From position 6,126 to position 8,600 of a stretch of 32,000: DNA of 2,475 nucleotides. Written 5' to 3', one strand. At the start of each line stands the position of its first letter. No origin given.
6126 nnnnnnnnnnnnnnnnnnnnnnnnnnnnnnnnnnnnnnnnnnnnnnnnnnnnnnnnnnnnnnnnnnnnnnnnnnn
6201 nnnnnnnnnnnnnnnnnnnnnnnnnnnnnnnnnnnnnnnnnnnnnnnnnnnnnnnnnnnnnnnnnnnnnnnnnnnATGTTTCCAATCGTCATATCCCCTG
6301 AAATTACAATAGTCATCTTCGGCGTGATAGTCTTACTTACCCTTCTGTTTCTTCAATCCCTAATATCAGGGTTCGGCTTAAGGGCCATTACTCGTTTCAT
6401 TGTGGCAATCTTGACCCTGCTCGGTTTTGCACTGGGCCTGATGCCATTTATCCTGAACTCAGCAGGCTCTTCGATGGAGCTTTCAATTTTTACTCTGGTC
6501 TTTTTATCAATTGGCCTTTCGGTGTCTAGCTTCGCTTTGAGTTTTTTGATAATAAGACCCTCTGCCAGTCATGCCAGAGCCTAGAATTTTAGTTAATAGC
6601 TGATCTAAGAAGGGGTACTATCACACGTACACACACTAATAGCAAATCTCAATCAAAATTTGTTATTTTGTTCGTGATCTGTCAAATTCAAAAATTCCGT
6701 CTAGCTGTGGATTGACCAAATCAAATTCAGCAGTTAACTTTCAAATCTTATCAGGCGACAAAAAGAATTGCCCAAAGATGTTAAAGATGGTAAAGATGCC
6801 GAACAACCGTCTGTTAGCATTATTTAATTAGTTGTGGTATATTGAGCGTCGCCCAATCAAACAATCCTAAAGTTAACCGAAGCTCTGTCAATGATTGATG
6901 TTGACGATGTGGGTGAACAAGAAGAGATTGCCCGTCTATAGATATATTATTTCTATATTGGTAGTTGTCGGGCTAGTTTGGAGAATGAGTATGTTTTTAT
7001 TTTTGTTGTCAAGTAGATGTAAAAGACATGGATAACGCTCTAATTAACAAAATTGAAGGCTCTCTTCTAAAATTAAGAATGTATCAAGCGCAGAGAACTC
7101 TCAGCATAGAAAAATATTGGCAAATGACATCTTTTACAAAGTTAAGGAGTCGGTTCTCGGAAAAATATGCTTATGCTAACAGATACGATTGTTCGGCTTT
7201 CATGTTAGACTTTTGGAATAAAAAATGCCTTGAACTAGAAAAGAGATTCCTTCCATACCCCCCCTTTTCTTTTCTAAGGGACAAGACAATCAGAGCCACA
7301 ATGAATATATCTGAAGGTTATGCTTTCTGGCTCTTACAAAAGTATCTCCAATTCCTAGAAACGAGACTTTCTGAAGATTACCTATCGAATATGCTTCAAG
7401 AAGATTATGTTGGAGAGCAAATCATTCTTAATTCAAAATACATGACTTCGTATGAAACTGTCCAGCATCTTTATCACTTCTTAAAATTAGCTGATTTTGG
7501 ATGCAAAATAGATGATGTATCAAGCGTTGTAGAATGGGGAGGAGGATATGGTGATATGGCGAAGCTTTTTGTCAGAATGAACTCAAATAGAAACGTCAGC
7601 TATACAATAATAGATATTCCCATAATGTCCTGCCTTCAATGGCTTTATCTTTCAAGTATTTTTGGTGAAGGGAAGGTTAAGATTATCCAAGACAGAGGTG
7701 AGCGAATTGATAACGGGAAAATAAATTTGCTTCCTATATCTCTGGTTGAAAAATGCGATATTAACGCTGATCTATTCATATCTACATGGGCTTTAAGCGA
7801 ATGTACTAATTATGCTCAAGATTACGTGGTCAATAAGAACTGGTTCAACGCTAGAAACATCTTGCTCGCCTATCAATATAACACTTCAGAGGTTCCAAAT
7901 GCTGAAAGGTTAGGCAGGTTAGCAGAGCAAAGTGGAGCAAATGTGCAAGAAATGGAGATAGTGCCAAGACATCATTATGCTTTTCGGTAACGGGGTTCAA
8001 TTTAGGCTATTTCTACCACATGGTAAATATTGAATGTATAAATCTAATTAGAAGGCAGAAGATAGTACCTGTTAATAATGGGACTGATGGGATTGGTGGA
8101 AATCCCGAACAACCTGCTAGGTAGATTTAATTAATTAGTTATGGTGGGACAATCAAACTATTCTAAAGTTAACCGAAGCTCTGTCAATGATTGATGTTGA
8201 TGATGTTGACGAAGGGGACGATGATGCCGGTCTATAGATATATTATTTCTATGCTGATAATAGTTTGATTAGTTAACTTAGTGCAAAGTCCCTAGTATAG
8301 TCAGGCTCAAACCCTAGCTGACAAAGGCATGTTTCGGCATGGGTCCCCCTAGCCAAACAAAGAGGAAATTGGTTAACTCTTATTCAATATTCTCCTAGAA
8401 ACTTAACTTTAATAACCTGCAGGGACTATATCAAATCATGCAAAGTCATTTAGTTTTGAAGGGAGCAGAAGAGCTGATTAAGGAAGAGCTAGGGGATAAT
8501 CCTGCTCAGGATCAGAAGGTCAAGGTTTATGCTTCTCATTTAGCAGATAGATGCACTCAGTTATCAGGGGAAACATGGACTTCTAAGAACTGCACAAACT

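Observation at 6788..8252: Duplicated ~150-bp module with two conserved micro-ORFs bracketing a methyltransferase cassette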

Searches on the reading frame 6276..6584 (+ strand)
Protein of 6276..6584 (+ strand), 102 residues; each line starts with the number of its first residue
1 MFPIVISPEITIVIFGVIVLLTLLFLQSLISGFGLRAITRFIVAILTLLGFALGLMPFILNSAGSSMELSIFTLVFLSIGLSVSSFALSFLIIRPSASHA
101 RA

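Call 9: search_protein_families(library=pfam, proteins=[window:6276-6584:+], max_evalue=0.01)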
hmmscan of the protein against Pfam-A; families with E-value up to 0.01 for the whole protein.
window:6276-6584:+ (102 aa): 0 families

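Call 43: find_encoding_contigs(protein=window:6276-6584:+, flank=10000, max_places=10)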
Protein window:6276-6584:+ (102 aa): 2 contigs read that carry it; 2 places shown.
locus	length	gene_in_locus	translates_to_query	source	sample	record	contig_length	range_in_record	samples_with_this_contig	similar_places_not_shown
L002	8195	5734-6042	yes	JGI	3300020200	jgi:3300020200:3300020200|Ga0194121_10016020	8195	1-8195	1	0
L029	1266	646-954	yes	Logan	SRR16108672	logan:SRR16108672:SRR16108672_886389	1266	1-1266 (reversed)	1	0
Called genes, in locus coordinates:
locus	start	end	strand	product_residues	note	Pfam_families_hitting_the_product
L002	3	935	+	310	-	?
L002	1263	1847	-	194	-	-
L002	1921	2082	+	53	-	-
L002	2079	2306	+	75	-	-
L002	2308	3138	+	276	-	PF09250:Prim-Pol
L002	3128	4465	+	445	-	PF08706:D5_N, PF19263:DUF5906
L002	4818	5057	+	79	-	-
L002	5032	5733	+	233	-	-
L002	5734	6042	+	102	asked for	-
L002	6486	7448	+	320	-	-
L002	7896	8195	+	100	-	?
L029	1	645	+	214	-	?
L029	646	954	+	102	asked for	-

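Call 54: search_protein_families(library=pfam, proteins=[window:6276-6584:+], max_evalue=1)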
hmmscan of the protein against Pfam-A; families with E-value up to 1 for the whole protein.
window:6276-6584:+ (102 aa): 0 families

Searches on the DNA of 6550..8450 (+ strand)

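Call 15: search_dna_similar(query=window:6700-7030:+, collection=plasmids, mode=distant, max_evalue=0.01)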
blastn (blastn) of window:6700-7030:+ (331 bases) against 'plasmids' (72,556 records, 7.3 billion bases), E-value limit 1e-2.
No match.

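Call 16: search_dna_similar(query=window:6700-7030:+, collection=phages, mode=distant, max_evalue=0.01)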
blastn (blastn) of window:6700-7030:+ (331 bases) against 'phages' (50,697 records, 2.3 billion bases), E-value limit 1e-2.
No match.

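Call 84: search_rna_families(source=window, start=6550, end=8450, threshold=evalue, max_evalue=1)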
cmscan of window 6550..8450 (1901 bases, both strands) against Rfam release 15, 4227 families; matches with E-value up to 1: 1.
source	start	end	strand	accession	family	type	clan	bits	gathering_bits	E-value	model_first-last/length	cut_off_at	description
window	6779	6864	+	RF01420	snoR113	Gene; snRNA; snoRNA; CD-box;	-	18.7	47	0.81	1-103/103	no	Small nucleolar RNA snoR113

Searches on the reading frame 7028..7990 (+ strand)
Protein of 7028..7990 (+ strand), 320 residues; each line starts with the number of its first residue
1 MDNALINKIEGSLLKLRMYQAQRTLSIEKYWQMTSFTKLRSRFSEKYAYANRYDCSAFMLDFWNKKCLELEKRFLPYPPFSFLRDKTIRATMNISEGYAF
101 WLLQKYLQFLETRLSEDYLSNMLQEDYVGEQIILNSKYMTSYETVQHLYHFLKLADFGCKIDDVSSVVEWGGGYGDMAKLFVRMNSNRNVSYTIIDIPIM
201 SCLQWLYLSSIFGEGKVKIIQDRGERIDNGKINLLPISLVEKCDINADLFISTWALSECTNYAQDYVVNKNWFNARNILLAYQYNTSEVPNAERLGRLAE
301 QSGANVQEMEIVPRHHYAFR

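Call 9: search_protein_families(library=pfam, proteins=[window:7028-7990:+], max_evalue=0.01)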
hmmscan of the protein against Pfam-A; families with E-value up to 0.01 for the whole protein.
window:7028-7990:+ (320 aa): 1 family
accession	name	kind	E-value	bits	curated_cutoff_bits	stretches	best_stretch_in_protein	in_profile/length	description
PF12844.13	HTH_19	-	0.0027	18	30.2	0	276-305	26-54/64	Helix-turn-helix domain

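Call 17: find_encoding_contigs(protein=window:7028-7990:+, flank=10000, max_places=10)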
Protein window:7028-7990:+ (320 aa): 5 contigs read that carry it; 5 places shown.
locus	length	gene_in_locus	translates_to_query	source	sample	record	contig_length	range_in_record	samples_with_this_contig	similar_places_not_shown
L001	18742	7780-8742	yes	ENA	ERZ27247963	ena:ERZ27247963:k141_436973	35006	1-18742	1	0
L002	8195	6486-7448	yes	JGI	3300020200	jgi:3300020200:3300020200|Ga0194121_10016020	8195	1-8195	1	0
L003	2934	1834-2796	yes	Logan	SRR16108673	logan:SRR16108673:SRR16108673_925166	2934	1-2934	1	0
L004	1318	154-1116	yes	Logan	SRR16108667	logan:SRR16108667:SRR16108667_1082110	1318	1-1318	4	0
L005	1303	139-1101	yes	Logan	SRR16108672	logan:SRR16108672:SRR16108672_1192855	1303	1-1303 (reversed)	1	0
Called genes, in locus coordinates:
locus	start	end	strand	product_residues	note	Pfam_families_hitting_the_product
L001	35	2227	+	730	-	PF01011:PQQ, PF13360:PQQ_2 (faint), PF01011:PQQ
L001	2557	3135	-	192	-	-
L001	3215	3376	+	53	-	-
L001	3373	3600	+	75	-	-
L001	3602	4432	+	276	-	PF09250:Prim-Pol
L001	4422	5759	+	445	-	PF08706:D5_N, PF19263:DUF5906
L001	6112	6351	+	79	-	-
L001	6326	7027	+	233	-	-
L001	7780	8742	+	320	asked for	-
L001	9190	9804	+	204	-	PF18574:zf_C2HC_14 (weak)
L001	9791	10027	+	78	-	-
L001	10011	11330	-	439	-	-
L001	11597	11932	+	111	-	PF11950:DUF3467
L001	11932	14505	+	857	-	PF00270:DEAD, PF04851:ResIII, PF00271:Helicase_C, PF22590:Cas3-like_C_2 (weak), PF09369:MZB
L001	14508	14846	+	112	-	PF08734:GYD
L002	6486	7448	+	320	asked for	-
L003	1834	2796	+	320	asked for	-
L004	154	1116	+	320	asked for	-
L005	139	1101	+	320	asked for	-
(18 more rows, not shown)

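Call 22: find_related_loci(query=window:7028-7990:+, collection=viral_contigs, flank=10000)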
Query window:7028-7990:+ (320 aa) in viral_contigs; peptide patterns used: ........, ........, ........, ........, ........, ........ (x = any residue, [..] = any of these).
1 stretches matched a pattern, but none encodes a relative of the query by tblastn (E <= 1e-3).

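Call 54: search_protein_families(library=pfam, proteins=[window:7028-7990:+], max_evalue=1)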
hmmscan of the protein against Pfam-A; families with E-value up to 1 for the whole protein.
window:7028-7990:+ (320 aa): 2 families
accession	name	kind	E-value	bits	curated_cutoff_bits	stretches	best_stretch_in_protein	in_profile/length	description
PF12844.13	HTH_19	-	0.0027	18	30.2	0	276-305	26-54/64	Helix-turn-helix domain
PF17201.10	Cache_3-Cache_2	-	0.18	11.5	27.7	1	121-146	143-168/299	Cache 3/Cache 2 fusion domain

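Call 55: search_solved_structures(query=window:7028-7990:+, max_evalue=1)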
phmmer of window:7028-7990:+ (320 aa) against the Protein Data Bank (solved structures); distinct sequences matched with E-value up to 1: 0.

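Call 66: predict_structure(protein=window:7028-7990:+)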
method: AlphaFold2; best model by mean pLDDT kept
length: 320 residues; sequences in the alignment: 1
mean_pLDDT: 35.9   pTM: 0.27
mean pLDDT of the five models: 35.9, 31.5, 29.7, 28.9, 27.6
residues with pLDDT >= 90: 0; 70-90: 0; 50-70: 22; < 50: 298
segments of 3 or more residues with pLDDT < 50: 1-279, 281-285, 309-320
pLDDT, mean of each block of 10 residues (from residue 1): 35 31 29 32 33 31 40 33 27 31 39 32 28 32 40 35 32 39 38 43 45 36 29 23 31 38 36 44 49 56 52 31
secondary structure, 60 per line:
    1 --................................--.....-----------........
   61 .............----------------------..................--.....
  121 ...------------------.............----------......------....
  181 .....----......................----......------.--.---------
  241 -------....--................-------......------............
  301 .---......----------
elements in order: H3-34 H37-41 H53-73 H96-113 H116-123 H142-154 E165-170 E177-185 E190-198 H199-211 E216-221 E248-251 H254-269 E277-282 H289-301 E305-310

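Call 67: search_protein_representatives(protein=window:7028-7990:+)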
Query: 320 residues. Proteins with E-value up to 0.001 (for the whole library): 1514; up to 1e-10: 649; up to 1e-30: 245. The best 150 are listed.
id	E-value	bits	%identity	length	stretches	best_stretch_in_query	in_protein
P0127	1.6e-93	329.6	51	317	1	8-320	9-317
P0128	3.2e-73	262.9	42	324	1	10-318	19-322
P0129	4.2e-72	259.2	45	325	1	22-320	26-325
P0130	3.4e-70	253.0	40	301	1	32-320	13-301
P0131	2.5e-68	246.8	42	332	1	2-319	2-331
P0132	1.4e-67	244.4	45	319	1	11-319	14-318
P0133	1.4e-67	244.3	39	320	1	20-320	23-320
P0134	2.4e-67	243.6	44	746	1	31-320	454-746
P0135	2.6e-67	243.5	42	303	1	17-320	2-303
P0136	4.6e-67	242.7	41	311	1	16-320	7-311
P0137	9.4e-67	241.6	40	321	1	15-320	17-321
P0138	1.1e-66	241.5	41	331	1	12-319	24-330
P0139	1.3e-66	241.2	41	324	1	20-320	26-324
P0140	1.4e-66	241.1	40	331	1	23-314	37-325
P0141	3.7e-66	239.7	41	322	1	20-319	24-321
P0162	1.9e-59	217.7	38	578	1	24-320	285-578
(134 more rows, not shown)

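Call 69: search_solved_structures(query=A5, max_evalue=1)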
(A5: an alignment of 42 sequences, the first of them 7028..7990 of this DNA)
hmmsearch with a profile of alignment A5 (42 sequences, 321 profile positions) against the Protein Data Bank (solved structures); distinct sequences matched with E-value up to 1: 4.
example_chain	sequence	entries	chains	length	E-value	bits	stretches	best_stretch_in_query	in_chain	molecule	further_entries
3r9x_B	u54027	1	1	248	0.32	13.1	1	160-195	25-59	Ribosomal RNA small subunit methyltransferase A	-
3ftc_A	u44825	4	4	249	0.32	13.1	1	160-195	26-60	Dimethyladenosine transferase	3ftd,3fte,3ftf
2gh1_A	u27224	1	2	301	0.6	12.2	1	153-197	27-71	Methyltransferase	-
3gu3_A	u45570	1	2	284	0.84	11.7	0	154-197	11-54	Methyltransferase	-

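Call 70: search_protein_families(library=pfam, alignment_id=A5, max_evalue=0.01)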
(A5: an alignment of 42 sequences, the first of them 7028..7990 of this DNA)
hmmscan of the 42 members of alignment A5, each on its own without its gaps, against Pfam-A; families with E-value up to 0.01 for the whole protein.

A. member 1, window:7028-7990:+ (320 aa): 1 family
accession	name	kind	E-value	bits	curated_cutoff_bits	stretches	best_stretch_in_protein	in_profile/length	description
PF12844.13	HTH_19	-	0.0027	18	30.2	0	276-305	26-54/64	Helix-turn-helix domain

B. families by the number of members that match (of 42 scanned): 2 families
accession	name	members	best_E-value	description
PF00891.24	Methyltransf_2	5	0.002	O-methyltransferase domain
PF12844.13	HTH_19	1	0.0027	Helix-turn-helix domain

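Call 71: search_protein_families(library=ncbifam, proteins=[window:7028-7990:+, P0127, P0128, P0134, P0162], max_evalue=0.01)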
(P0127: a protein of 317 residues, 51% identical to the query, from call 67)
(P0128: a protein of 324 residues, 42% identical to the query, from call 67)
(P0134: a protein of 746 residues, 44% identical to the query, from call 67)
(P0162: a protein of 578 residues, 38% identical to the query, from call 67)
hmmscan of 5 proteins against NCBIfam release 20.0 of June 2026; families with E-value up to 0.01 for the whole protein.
window:7028-7990:+ (320 aa): 1 family
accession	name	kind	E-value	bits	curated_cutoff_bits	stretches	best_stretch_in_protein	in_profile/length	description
TIGR04371.1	methyltran_NanM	subfamily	1.3e-10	41.3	44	1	149-260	133-250/273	putative sugar O-methyltransferase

P0127 (317 aa): 1 family
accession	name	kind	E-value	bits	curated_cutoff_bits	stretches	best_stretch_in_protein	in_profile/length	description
TIGR04371.1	methyltran_NanM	subfamily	1.9e-13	50.6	44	1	142-258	129-251/273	putative sugar O-methyltransferase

P0128 (324 aa): 1 family
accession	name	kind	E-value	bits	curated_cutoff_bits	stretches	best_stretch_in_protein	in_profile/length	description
TIGR04371.1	methyltran_NanM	subfamily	2e-09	37.4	44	1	122-262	103-248/273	putative sugar O-methyltransferase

P0134 (746 aa): 4 families
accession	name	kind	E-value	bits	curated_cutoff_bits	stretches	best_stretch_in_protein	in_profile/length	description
TIGR04371.1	methyltran_NanM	subfamily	2e-10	40.7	44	1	546-684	110-249/273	putative sugar O-methyltransferase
NF000499.2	Erm23S_rRNA_broad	equivalog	0.0027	17.1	212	0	286-338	25-77/244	23S ribosomal RNA methyltransferase Erm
TIGR00755.1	ksgA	equivalog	0.0051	16.2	171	0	282-341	27-86/256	16S rRNA (adenine(1518)-N(6)/adenine(1519)-N(6))-dimethyltransferase RsmA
NF038099.1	AsSugarArsM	exception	0.0058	15.8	400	1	123-192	119-179/321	arsenosugar biosynthesis arsenite methyltransferase ArsM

P0162 (578 aa): 1 family
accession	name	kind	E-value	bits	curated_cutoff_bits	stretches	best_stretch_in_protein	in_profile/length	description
TIGR04371.1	methyltran_NanM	subfamily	4e-11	43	44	1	402-516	128-248/273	putative sugar O-methyltransferase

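Call 81: find_encoding_contigs(protein=P0127, flank=6000, max_places=10)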
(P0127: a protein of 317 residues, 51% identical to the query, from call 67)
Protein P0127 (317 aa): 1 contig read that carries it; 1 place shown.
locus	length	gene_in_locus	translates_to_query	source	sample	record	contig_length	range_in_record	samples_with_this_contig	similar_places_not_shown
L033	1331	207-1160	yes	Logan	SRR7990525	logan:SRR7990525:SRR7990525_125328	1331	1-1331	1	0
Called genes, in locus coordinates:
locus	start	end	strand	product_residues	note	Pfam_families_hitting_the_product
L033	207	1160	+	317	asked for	-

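Call 82: find_encoding_contigs(protein=P0129, flank=6000, max_places=6)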
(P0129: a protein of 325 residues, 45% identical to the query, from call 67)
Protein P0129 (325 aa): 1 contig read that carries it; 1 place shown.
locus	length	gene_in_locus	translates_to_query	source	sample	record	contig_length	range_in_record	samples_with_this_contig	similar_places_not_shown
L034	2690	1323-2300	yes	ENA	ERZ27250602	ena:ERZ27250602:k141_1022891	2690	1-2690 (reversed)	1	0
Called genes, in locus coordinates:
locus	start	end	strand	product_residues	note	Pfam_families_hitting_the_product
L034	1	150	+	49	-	?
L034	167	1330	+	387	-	PF00534:Glycos_transf_1, PF13692:Glyco_trans_1_4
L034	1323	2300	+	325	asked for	-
